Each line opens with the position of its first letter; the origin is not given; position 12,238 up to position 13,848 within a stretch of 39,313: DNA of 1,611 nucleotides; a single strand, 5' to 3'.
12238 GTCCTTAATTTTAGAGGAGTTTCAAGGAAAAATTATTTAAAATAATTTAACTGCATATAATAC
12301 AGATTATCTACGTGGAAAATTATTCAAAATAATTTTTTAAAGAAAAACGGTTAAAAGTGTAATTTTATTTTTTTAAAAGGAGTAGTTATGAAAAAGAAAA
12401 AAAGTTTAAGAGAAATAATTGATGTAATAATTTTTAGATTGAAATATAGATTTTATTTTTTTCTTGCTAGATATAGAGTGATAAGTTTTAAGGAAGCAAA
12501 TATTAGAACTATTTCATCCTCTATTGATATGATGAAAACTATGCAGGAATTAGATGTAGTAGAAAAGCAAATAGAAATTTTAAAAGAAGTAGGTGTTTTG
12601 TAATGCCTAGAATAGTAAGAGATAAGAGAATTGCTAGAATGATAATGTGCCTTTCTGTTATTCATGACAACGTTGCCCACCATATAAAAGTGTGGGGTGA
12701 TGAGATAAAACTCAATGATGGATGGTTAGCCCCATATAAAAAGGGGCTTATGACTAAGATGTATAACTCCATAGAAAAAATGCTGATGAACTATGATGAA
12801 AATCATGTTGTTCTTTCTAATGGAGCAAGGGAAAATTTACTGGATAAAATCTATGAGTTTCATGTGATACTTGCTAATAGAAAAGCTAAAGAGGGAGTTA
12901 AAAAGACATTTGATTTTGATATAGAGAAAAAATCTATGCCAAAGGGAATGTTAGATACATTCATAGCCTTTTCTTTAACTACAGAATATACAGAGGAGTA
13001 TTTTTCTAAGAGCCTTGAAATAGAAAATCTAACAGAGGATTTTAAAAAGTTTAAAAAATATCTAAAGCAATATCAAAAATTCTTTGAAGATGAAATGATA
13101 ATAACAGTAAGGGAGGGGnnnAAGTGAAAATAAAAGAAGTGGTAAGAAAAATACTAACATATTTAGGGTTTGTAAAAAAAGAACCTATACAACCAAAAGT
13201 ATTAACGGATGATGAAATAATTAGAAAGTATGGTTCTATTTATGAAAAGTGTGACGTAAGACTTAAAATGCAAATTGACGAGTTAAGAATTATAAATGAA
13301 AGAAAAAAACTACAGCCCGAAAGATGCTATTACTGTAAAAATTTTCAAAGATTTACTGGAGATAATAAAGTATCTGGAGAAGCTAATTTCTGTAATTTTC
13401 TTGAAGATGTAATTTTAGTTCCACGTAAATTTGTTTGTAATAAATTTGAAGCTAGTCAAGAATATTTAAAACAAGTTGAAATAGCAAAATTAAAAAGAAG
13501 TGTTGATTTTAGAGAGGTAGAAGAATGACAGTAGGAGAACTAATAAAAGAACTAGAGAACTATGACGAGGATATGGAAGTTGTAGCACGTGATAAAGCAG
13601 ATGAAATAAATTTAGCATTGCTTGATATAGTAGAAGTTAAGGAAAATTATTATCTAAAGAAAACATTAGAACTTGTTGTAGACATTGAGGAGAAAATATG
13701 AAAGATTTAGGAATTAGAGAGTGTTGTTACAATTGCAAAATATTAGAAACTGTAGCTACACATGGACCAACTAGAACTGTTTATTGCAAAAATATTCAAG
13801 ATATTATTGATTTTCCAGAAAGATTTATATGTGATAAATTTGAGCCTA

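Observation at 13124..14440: Tandem Cys4 zinc-ribbon paralogs whose conserved C-terminus (FREVEDD) is encoded by the next gene's RBS-start junction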

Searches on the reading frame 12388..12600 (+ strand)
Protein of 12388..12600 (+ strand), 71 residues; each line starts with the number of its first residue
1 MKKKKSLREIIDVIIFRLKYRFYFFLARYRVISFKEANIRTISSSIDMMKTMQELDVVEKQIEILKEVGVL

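Call 6: search_protein_families(library=pfam, proteins=[window:12388-12600:+], max_evalue=1)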
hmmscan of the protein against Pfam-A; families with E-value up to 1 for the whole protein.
window:12388-12600:+ (71 aa): 0 families

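Call 8: search_protein_families(library=phrogs, proteins=[window:12388-12600:+], max_evalue=1)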
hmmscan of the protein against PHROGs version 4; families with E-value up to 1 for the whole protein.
window:12388-12600:+ (71 aa): 1 family
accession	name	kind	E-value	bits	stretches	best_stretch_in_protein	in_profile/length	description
phrog_3789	-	unknown function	0.029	15.5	1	47-71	23-48/57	-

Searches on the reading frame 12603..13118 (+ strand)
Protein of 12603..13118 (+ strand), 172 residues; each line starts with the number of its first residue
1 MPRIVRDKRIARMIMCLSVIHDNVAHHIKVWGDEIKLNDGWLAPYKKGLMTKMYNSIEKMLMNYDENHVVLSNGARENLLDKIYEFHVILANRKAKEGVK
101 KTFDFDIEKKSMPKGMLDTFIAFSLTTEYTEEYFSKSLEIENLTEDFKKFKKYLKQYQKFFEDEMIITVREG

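Call 6: search_protein_families(library=pfam, proteins=[window:12603-13118:+], max_evalue=1)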
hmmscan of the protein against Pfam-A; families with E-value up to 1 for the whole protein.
window:12603-13118:+ (172 aa): 0 families

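Call 8: search_protein_families(library=phrogs, proteins=[window:12603-13118:+], max_evalue=1)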
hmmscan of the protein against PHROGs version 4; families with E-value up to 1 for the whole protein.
window:12603-13118:+ (172 aa): 4 families
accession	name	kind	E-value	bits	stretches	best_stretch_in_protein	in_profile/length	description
phrog_24613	-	unknown function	7.3e-07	30.1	1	15-161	38-183/193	-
phrog_14233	-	unknown function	0.0069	17.7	1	114-163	6-53/105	-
phrog_960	-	DNA, RNA and nucleotide metabolism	0.064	12.2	1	63-121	861-920/991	HNH endonuclease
phrog_16081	-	unknown function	0.18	12.8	1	113-143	15-44/60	-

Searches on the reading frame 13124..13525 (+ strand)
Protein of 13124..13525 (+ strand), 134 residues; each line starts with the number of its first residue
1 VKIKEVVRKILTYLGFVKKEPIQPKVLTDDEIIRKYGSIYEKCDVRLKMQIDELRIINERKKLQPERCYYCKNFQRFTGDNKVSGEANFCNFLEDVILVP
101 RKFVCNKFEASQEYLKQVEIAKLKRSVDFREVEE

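Call 6: search_protein_families(library=pfam, proteins=[window:13124-13525:+], max_evalue=1)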
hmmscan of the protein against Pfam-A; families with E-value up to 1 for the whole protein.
window:13124-13525:+ (134 aa): 0 families

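Call 8: search_protein_families(library=phrogs, proteins=[window:13124-13525:+], max_evalue=1)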
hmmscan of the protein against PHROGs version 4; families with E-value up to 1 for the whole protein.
window:13124-13525:+ (134 aa): 3 families
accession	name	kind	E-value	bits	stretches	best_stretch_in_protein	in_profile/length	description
phrog_1891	-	DNA, RNA and nucleotide metabolism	0.017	15.6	1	24-76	14-65/255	HNH endonuclease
phrog_23444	-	head and packaging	0.16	13.1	0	22-54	14-46/126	terminase small subunit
phrog_14729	-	unknown function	0.28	12.4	1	49-79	9-40/92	-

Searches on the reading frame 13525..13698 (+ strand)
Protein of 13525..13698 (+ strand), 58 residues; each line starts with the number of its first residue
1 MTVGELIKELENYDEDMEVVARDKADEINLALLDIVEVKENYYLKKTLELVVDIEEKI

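Call 6: search_protein_families(library=pfam, proteins=[window:13525-13698:+], max_evalue=1)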
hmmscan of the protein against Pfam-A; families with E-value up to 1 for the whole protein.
window:13525-13698:+ (58 aa): 0 families

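Call 8: search_protein_families(library=phrogs, proteins=[window:13525-13698:+], max_evalue=1)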
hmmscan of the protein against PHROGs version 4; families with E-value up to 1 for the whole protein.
window:13525-13698:+ (58 aa): 7 families
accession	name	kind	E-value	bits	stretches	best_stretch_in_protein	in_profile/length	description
phrog_5861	-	unknown function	2.6e-08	35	1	1-45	1-45/53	-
phrog_22847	-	unknown function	6.7e-06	26.9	1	1-36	1-38/47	-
phrog_26928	-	unknown function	0.00016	23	1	1-21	1-21/67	-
phrog_16133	-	DNA, RNA and nucleotide metabolism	0.0018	18.9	1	1-20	1-20/55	HNH endonuclease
phrog_7217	-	unknown function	0.014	16.6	1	1-21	1-21/82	-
phrog_11946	-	unknown function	0.083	13.9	1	2-20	7-25/89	-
phrog_3939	-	unknown function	0.19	13.3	1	1-21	24-48/83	-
